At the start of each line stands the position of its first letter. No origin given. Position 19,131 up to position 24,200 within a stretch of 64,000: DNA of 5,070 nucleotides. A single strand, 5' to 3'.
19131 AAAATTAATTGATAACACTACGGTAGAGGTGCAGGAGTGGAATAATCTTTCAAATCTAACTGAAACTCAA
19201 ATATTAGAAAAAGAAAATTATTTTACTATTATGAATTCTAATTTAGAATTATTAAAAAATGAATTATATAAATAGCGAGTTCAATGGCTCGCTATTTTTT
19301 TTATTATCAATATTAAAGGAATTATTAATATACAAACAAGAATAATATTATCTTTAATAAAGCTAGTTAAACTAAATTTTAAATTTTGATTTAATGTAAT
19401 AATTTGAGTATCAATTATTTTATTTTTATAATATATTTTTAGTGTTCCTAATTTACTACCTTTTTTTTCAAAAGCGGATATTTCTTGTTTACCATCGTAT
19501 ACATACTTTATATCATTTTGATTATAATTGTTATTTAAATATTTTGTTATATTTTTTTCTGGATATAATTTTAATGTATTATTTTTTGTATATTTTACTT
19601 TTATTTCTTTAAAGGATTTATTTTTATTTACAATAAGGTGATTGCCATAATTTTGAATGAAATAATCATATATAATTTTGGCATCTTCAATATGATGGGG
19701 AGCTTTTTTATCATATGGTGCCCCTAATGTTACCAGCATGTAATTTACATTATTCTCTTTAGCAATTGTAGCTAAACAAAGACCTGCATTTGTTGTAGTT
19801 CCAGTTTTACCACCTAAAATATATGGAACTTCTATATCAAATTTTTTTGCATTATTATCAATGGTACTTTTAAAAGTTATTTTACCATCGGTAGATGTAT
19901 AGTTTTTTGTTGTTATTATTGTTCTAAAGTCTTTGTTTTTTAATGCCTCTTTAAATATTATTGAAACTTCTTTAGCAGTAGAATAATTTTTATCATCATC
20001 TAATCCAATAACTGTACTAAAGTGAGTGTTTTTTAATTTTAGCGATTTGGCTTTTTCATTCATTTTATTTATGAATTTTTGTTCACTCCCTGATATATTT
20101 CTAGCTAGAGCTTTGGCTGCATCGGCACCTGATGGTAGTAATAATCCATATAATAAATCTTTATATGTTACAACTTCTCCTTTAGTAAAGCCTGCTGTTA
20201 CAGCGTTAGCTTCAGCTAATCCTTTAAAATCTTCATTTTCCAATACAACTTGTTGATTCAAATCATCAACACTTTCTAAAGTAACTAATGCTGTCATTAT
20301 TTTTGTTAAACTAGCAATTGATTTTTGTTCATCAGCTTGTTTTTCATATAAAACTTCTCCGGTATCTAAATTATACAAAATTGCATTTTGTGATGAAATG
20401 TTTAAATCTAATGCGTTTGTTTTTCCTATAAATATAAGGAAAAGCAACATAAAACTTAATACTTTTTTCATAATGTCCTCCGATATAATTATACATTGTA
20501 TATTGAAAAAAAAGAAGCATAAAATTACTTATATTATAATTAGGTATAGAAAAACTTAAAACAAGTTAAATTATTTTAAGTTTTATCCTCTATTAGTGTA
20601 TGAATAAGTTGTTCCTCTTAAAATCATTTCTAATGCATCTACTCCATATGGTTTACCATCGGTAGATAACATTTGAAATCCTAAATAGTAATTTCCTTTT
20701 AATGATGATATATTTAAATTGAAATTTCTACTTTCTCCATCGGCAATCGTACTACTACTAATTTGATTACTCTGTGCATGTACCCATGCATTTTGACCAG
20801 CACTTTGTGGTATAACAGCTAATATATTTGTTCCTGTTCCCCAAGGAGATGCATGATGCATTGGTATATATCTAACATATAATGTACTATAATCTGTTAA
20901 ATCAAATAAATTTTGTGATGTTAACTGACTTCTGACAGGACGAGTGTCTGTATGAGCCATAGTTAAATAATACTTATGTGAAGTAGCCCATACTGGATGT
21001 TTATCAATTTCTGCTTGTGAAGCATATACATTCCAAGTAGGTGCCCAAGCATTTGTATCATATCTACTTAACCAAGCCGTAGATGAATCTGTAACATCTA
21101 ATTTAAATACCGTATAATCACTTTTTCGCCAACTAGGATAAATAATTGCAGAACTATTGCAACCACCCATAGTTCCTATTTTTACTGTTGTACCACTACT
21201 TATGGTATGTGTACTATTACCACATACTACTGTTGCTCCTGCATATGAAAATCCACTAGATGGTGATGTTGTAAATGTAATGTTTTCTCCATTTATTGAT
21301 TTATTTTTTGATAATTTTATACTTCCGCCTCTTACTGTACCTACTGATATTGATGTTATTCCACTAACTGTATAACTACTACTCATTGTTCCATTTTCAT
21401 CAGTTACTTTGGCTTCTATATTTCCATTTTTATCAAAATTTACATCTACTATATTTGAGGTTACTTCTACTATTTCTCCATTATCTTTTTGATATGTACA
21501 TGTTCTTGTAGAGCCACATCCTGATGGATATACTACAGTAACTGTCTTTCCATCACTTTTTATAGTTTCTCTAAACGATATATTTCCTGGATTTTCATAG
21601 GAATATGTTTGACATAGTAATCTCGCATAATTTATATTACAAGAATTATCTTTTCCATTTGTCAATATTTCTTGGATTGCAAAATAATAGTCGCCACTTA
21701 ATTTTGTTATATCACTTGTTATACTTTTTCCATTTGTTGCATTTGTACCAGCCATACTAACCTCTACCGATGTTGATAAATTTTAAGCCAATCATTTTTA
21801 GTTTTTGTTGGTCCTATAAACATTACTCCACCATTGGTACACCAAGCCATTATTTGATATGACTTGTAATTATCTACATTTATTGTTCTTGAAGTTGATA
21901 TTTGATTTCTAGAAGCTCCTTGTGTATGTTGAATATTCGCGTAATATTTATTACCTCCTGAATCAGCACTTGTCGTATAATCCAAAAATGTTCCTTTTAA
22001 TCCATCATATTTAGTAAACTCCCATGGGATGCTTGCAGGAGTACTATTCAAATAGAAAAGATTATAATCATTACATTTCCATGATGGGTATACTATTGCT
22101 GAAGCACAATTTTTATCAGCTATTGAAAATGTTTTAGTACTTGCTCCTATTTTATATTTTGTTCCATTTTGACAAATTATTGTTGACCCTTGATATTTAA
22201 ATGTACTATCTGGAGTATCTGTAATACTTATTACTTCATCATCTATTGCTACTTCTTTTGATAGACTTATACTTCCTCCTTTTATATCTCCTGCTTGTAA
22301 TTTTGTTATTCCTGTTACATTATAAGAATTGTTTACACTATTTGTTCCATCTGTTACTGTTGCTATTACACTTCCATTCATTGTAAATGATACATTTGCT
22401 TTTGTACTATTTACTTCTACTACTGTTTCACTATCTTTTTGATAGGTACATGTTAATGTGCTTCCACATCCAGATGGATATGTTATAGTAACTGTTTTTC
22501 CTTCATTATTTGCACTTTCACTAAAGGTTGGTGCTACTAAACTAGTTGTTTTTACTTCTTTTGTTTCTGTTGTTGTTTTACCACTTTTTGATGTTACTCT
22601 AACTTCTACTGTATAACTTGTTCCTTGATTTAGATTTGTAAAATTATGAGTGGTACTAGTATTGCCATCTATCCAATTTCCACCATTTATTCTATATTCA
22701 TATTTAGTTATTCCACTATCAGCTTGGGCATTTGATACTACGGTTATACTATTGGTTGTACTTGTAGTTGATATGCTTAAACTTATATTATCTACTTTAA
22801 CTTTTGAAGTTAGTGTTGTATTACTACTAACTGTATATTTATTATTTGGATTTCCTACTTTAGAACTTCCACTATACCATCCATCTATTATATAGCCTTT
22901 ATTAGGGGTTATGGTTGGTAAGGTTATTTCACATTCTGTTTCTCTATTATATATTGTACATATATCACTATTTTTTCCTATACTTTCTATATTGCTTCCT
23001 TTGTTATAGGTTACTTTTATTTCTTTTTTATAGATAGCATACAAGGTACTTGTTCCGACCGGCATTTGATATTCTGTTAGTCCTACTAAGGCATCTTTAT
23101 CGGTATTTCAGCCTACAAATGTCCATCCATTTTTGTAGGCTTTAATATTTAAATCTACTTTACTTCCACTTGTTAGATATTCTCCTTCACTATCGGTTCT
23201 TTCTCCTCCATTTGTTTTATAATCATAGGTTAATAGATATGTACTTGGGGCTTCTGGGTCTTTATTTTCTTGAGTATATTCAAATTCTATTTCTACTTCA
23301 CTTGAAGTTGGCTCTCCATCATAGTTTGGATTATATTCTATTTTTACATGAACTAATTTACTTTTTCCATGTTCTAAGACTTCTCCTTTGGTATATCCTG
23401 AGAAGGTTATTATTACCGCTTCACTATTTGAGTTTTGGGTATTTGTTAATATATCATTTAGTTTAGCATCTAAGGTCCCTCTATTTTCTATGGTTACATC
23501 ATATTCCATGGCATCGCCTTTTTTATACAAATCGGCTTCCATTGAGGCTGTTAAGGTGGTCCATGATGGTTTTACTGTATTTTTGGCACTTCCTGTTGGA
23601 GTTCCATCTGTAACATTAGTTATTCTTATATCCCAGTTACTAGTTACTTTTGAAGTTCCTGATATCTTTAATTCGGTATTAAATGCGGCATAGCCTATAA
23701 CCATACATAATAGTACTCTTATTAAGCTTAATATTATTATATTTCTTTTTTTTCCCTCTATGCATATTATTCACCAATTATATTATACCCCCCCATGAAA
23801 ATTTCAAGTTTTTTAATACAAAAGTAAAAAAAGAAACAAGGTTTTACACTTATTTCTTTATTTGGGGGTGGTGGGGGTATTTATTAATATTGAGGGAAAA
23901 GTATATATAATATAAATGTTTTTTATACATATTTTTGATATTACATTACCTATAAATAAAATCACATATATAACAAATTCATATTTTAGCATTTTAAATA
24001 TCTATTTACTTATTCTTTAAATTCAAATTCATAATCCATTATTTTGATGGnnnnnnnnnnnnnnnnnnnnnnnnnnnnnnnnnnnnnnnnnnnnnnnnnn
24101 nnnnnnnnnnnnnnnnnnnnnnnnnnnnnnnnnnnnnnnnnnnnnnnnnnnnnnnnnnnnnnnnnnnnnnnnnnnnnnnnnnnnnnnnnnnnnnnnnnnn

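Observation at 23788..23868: Homopolymeric G/C tract of different length (7 vs 11) beside a TATAAT box in the two paralogous promoters, plus a conserved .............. motif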

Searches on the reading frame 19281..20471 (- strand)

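Call 12: search_protein_families(library=pfam, proteins=[window:19281-20471:-], max_evalue=0.01)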
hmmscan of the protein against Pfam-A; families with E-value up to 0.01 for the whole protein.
window:19281-20471:- (396 aa): 3 families
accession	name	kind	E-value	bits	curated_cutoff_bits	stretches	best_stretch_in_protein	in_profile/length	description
PF00768.25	Peptidase_S11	-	4.5e-52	177.3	27.6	1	23-252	8-238/239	D-alanyl-D-alanine carboxypeptidase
PF07943.18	PBP5_C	-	8.1e-07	29.6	21.2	1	276-356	2-81/91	Penicillin-binding protein 5, C-terminal domain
PF13354.11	Beta-lactamase2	-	2.7e-06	27.3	22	1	32-175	4-145/214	Beta-lactamase enzyme family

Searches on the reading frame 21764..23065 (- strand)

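Call 12: search_protein_families(library=pfam, proteins=[window:21764-23065:-], max_evalue=0.01)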
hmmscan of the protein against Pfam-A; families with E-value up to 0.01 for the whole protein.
window:21764-23065:- (433 aa): 3 families
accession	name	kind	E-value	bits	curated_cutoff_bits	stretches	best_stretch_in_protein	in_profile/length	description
PF07495.19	Y_Y_Y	-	3.5e-06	27.2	26.6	1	117-172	5-61/65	Y_Y_Y domain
PF00041.27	fn3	-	0.00052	20.6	25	1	97-173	7-83/84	Fibronectin type III domain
PF17957.7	Big_7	-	0.0066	17.5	24.1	1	99-155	12-70/70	Bacterial Ig domain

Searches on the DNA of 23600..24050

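Call 67: search_rna_families(source=window, start=23600, end=24050, threshold=evalue, max_evalue=1)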
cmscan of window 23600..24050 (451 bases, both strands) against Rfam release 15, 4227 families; matches with E-value up to 1: 0.
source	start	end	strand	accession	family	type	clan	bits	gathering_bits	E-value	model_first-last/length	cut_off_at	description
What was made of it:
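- No Rfam family matches (call 67).
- Tried and rejected: Rfam gave no match in 23600-24050 (call 67).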
